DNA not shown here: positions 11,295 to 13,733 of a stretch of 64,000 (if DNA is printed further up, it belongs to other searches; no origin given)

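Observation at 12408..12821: Discoidin/galactose-binding-like module embedded inside an outer-membrane beta-barrel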

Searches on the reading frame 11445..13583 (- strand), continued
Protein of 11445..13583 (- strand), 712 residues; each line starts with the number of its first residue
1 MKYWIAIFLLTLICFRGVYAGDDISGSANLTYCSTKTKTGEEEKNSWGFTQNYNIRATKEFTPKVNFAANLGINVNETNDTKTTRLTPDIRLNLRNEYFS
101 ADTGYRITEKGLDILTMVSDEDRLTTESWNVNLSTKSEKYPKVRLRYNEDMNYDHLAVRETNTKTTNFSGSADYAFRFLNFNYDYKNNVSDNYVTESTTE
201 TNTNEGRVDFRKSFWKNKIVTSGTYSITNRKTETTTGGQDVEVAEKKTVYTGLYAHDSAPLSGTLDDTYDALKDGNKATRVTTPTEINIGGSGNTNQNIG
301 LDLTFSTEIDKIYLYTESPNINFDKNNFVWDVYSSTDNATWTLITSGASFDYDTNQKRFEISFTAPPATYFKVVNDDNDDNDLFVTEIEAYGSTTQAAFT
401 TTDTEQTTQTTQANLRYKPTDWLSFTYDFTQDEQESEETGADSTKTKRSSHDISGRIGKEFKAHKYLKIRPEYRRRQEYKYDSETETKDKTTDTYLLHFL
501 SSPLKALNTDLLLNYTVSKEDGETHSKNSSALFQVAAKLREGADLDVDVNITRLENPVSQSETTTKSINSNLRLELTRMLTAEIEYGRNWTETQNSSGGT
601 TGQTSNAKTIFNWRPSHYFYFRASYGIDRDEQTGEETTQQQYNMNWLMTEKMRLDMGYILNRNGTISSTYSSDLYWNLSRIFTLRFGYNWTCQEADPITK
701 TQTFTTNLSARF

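Call 28: fold_search(model_id=the predicted structure, library=pdb)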
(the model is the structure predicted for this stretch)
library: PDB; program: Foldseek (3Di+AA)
matches with E <= 10: 886; with E <= 0.001: 252
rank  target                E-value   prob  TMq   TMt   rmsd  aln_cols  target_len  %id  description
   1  5nec_B                1.1e-09  1.00  0.20  0.22  19.7       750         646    7  Crystal structure of the siderophore receptor PiuD from Pseudomonas aeruginosa (released 2018-02-07)
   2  5nec_A                1.5e-09  1.00  0.20  0.22  19.6       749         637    8  Crystal structure of the siderophore receptor PiuD from Pseudomonas aeruginosa (released 2018-02-07)
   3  5fok_B                3.8e-09  1.00  0.22  0.23  19.3       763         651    8  Crystal structure of the siderophore receptor PiuA from Pseudomonas aeruginosa (released 2016-05-11)
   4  5fp1                  3.8e-09  1.00  0.21  0.21  20.4       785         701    8  Crystal structure of the siderophore receptor PiuA from Acinetobacter baumannii (released 2016-05-11)
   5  2hdi_A                5.5e-09  1.00  0.23  0.25  16.3       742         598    9  Crystal structure of the Colicin I receptor Cir from E.coli in complex with receptor binding domain of Colicin Ia. (released 2007-05-08)
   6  5fok_A                7.8e-09  1.00  0.21  0.22  19.7       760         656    9  Crystal structure of the siderophore receptor PiuA from Pseudomonas aeruginosa (released 2016-05-11)
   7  1xkw                  8.2e-09  1.00  0.22  0.24  18.8       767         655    8  Pyochelin outer membrane receptor FptA from Pseudomonas aeruginosa (released 2005-10-04)
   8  6bpn                  8.6e-09  1.00  0.21  0.23  21.9       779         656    7  The crystal structure of the Ferric-Catecholate import receptor Fiu from E. coli K12: Open form (C2221) (released 2018-11-28)
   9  6r2q_B                1.5e-08  1.00  0.37  0.40  14.3       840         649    8  Structure of the Mtr complex (released 2020-04-22)
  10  9a2z_MODEL_1_A        2.0e-08  1.00  0.25  0.24  18.4       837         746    8  Model of E. coli FepA by in-cell photo-crosslinking MS and deep learning (released 2023-02-24)
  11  6e4v                  3.6e-08  1.00  0.24  0.25  17.4       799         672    8  The Crystal Structure of FhuE from E. coli in complex with its substrate Coprogen (released 2019-04-10)
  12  6bpm_A                5.7e-08  1.00  0.22  0.22  21.4       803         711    7  The crystal structure of the Ferric-Catecholate import receptor Fiu from K12 E. coli: Closed form (C21) (released 2018-11-28)
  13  5fr8_A                7.1e-08  1.00  0.25  0.25  21.5       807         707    9  Crystal structure of the siderophore receptor PirA from Acinetobacter baumannii (released 2016-05-11)
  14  9gbc_A                7.8e-08  1.00  0.21  0.22  19.8       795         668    8  Bacteroides thetaiotaomicron siderophore transporter XusA in complex with surface-exposed lipoprotein XusB (released 2025-08-06)
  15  5fp2_A                9.3e-08  1.00  0.26  0.34  14.6       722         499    7  Crystal structure of the siderophore receptor PirA from Pseudomonas aeruginosa (released 2015-12-09)
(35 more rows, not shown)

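Call 34: find_related_loci(query=A1, collection=genome_contigs, flank=10000)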
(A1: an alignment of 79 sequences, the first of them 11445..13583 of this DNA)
Query A1 (712 aa) in genome_contigs; peptide patterns used: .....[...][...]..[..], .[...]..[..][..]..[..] (x = any residue, [..] = any of these).
61 stretches matched a pattern; 27 encode a relative of the query (tblastn E <= 1e-3); 25 distinct loci.
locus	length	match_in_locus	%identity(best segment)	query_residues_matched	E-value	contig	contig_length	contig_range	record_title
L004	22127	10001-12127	70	1-712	0e+0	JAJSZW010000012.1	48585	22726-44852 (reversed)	MAG: Deltaproteobacteria bacterium isolate SM7059A Ga0402080_034, whole genome shotgun sequence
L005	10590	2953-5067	68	1-712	0e+0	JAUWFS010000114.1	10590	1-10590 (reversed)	MAG: Deltaproteobacteria bacterium isolate CSMAG_2222 CSMAG_2222_k141_1995519_length_10590_cov_15.0000, whole genome sho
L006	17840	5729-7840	61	1-712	0e+0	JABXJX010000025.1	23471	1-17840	MAG: Desulfobacterales bacterium isolate CR_Bin_073 NODE_26_length_23471_cov_6.591049, whole genome shotgun sequence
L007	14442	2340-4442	62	5-712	0e+0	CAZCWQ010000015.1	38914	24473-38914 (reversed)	MAG TPA_asm: uncultured Desulfobacterales bacterium isolate SRP323688_co1_279 genome assembly, contig: NODE_1906_length_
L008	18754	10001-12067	61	5-712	0e+0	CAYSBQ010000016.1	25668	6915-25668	MAG TPA_asm: uncultured Desulfobacterales bacterium isolate binchicken_co86_155 genome assembly, contig: NODE_328_length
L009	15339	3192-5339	58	1-712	0e+0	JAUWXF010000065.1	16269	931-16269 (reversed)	MAG: Desulfobacterales bacterium isolate CSMAG_2677 CSMAG_2677_k127_2894290_length_16269_cov_921.2171, whole genome shot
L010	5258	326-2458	58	5-712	0e+0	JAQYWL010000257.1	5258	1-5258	MAG: Desulfobacteria bacterium isolate Co_bin7 Co_bin7_c_000003712656, whole genome shotgun sequence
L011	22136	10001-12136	59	1-712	0e+0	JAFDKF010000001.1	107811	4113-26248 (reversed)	MAG: Deltaproteobacteria bacterium isolate Meg22_46_Bin_1 Meg22_46_Bin_1_scaffold_128, whole genome shotgun sequence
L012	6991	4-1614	66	176-712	0e+0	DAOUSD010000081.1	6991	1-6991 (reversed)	MAG TPA_asm: Deltaproteobacteria bacterium isolate CSMAG_537 CSMAG_537_k127_56188_length_6991_cov_40.0000, whole genome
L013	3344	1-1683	62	143-712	0e+0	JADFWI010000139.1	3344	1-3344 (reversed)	MAG: Proteobacteria bacterium isolate C4.bin.21 k83_315607, whole genome shotgun sequence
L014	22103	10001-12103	61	5-712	0e+0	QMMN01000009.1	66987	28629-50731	MAG: Deltaproteobacteria bacterium isolate B60_G16 B60_Guay16_scaffold_00074, whole genome shotgun sequence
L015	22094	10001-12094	45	1-712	6e-178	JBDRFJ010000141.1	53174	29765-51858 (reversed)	MAG: Pseudomonadota bacterium isolate MEGAHIT-group-1.368 k141_11841967, whole genome shotgun sequence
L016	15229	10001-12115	68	1-712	0e+0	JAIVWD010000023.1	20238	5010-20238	MAG: Deltaproteobacteria bacterium isolate HYP3_UM_29 NODE_210_length_20238_cov_1.466220, whole genome shotgun sequence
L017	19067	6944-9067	61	1-712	0e+0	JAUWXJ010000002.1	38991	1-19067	MAG: Desulfobacterales bacterium isolate CSMAG_2681 CSMAG_2681_k141_1463295_length_38991_cov_8.4625, whole genome shotgu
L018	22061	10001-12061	36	20-712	2e-140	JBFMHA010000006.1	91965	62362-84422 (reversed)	MAG: Thermodesulfobacteriota bacterium isolate MAG311 MAG311_6, whole genome shotgun sequence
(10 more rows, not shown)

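Call 41: search_protein_representatives(alignment_id=A1)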
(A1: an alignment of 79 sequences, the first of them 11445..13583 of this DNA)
Query: 79 sequences, 698 profile positions. Proteins with E-value up to 0.001 (for the whole library): 1510; up to 1e-10: 1160; up to 1e-30: 815. The best 150 are listed.
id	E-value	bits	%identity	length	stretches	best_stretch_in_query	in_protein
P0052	0.0e+00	1119.3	-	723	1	3-698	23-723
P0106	1.7e-264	895.9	-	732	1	1-698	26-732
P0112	1.4e-242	823.4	-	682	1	19-698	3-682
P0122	1.7e-237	806.7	-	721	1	6-698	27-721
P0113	1.1e-222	757.7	-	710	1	2-698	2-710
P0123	3.5e-221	752.7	-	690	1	8-698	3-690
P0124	2.3e-202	690.5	-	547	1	152-698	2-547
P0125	2.7e-202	690.3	-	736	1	7-698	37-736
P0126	8.5e-202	688.6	-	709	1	4-698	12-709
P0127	4.7e-201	686.2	-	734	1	4-698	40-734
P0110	1.3e-193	661.6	-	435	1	264-698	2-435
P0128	3.7e-190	650.2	-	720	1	6-698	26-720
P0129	3.9e-188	643.5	-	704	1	4-698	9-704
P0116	1.7e-177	608.3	-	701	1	1-697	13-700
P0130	4.9e-171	587.0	-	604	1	15-601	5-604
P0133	7.9e-157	540.0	-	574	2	390-698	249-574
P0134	5.1e-145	501.0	-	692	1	7-697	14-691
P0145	2.8e-120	419.2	-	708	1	4-698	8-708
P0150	4.2e-112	392.2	-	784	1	3-698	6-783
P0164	2.0e-103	363.5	-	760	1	4-698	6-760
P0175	3.0e-98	346.4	-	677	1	7-698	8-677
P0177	1.5e-97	344.0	-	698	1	3-671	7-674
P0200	4.6e-86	306.1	-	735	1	10-698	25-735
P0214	1.7e-82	294.3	-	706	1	4-682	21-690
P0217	1.3e-81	291.4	-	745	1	7-697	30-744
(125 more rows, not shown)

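Call 73: list_cluster_members(proteins=[P0150, P0164, P0134, P0145, P0200, P0217, P0175, P0177, P0214, P0133])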
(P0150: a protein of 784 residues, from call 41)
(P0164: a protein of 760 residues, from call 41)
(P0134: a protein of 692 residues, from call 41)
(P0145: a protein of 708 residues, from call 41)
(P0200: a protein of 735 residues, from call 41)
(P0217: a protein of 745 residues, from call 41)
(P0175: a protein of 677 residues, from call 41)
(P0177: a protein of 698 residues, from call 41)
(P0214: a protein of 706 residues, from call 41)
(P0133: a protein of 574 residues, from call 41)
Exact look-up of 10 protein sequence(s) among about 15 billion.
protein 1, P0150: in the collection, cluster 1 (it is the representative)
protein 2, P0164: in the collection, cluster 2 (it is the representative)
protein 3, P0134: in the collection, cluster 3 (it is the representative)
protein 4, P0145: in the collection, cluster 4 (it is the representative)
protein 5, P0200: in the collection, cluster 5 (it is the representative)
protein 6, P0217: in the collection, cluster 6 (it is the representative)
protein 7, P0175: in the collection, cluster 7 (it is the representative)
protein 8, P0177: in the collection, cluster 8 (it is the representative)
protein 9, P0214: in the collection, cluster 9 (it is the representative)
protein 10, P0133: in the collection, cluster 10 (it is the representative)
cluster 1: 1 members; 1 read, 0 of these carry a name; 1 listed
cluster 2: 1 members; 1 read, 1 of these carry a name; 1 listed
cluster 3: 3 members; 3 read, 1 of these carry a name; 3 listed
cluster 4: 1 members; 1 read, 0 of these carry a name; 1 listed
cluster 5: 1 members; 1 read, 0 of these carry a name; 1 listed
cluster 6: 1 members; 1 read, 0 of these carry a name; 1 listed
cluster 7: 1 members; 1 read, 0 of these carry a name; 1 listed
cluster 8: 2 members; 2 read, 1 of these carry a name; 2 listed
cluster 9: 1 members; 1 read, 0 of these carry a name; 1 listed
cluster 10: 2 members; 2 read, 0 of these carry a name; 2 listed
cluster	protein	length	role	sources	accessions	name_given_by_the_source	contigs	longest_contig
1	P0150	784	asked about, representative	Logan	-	-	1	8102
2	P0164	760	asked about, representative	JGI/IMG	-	hypothetical protein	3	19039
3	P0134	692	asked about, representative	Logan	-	-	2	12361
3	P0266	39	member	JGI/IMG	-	hypothetical protein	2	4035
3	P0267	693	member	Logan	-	-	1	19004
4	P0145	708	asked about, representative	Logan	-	-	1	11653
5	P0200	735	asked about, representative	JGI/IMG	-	-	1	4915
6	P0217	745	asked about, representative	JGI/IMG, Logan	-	-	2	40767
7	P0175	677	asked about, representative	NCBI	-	-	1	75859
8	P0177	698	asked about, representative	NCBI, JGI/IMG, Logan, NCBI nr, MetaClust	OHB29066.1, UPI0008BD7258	MAG: hypothetical protein A2X84_03035 [Desulfuromonadaceae bacterium GWC2_58_13] | status=active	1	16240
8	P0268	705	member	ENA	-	-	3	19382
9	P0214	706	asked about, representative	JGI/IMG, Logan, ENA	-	-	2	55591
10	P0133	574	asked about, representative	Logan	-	-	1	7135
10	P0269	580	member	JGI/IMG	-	-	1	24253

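Call 74: find_homologous_proteins(query=P0177, max_evalue=0.001)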
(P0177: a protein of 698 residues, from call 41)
Query P0177 (698 aa): 20 proteins with E <= 0.001 among 8000 candidates.
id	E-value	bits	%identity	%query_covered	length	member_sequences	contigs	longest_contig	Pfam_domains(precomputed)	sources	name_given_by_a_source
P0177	0.0e+0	1529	100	100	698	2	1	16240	PF00754.32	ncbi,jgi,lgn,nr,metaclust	ncbi:MAG: hypothetical protein A2X84_03035 [Desulfuromonadaceae bacterium GWC2_58_13]|nr:MAG: hypoth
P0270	0.0e+0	1128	74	100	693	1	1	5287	-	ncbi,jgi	-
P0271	0.0e+0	1111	73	100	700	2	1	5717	-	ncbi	-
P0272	6.8e-271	919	62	97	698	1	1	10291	-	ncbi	-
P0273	2.9e-251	854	59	96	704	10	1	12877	PF13505.13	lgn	-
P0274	4.9e-245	833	58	97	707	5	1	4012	PF13505.13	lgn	-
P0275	1.2e-232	792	55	97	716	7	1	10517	-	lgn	-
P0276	5.4e-231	787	54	100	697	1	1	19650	-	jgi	jgi:hypothetical protein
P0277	2.3e-227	775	55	99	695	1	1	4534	PF13505.13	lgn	-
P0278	3.4e-225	768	54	96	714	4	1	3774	-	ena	-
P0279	4.6e-221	754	53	97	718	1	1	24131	-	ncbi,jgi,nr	ncbi:MAG: hypothetical protein RBT64_06345 [Trichloromonas sp.]|jgi:hypothetical protein|nr:hypothet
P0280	3.6e-211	721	52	96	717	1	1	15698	-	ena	-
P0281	3.0e-193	662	52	91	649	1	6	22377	PF13505.13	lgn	-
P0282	1.2e-147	512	41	99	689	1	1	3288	PF00754.32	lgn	-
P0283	4.3e-145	503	60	54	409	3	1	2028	-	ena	-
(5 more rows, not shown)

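Call 85: find_homologous_proteins(query=A4, max_evalue=0.001)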
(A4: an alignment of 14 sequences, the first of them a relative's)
Query A4 (14 sequences) (690 aa, profile of the alignment): 5 proteins with E <= 0.001 among 8000 candidates.
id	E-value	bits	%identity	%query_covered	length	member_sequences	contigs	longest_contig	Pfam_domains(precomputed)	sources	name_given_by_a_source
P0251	1.4e-209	716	100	100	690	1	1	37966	-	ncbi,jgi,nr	ncbi:MAG: hypothetical protein C4524_07660 [Candidatus Zixiibacteriota bacterium]|nr:MAG: hypothetic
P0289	1.0e-179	618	27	42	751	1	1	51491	-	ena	-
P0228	2.4e-134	468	43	100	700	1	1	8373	-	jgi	jgi:hypothetical protein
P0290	1.2e-129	452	26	54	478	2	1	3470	-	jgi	jgi:hypothetical protein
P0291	2.3e-119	418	28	27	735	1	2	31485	-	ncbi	-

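Call 91: find_encoding_contigs(protein=P0269, flank=10000, max_places=2)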
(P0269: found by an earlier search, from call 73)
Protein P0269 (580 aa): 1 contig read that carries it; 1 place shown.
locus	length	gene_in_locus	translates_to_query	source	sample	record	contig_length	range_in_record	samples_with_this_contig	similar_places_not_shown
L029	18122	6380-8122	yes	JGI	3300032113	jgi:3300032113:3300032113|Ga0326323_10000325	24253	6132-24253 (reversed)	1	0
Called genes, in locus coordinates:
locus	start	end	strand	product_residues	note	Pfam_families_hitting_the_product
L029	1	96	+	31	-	?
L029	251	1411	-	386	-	PF14522:Cytochrome_C7 (faint), PF09699:Paired_CXXCH_1 (weak)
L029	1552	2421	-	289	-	PF14522:Cytochrome_C7 (faint), PF22113:Mtrc-MtrF_II-IV_dom (faint), PF09699:Paired_CXXCH_1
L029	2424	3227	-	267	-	PF14537:Cytochrom_c3_2 (faint), PF14522:Cytochrome_C7 (faint)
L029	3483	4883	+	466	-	PF17170:DUF5128 (faint), PF06739:SBBP (faint), PF01436:NHL (weak), PF08239:SH3_3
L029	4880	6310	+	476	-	PF10282:Lactonase (faint), PF21783:YNCE (weak), PF22494:choice_anch_I (faint)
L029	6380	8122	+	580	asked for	-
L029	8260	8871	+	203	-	PF13036:LpoB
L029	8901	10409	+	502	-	-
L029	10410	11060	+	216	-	-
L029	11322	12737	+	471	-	PF13623:SurA_N_2 (faint), PF13624:SurA_N_3 (faint), PF13145:Rotamase_2, PF00639:Rotamase (weak)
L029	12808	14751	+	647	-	-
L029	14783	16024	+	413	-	PF02085:Cytochrom_CIII (faint), PF14522:Cytochrome_C7 (faint), PF14537:Cytochrom_c3_2 (faint), PF22678:Cytochrom_c_NrfB-like (faint), PF22113:Mtrc-MtrF_II-IV_dom (faint), PF09699:Paired_CXXCH_1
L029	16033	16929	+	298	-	PF08450:SGL (faint), PF01436:NHL (faint), PF06739:SBBP (faint), PF17170:DUF5128 (weak)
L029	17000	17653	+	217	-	PF02589:LUD_dom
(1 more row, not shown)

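Call 92: find_encoding_contigs(protein=P0001, flank=1000, max_places=2)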
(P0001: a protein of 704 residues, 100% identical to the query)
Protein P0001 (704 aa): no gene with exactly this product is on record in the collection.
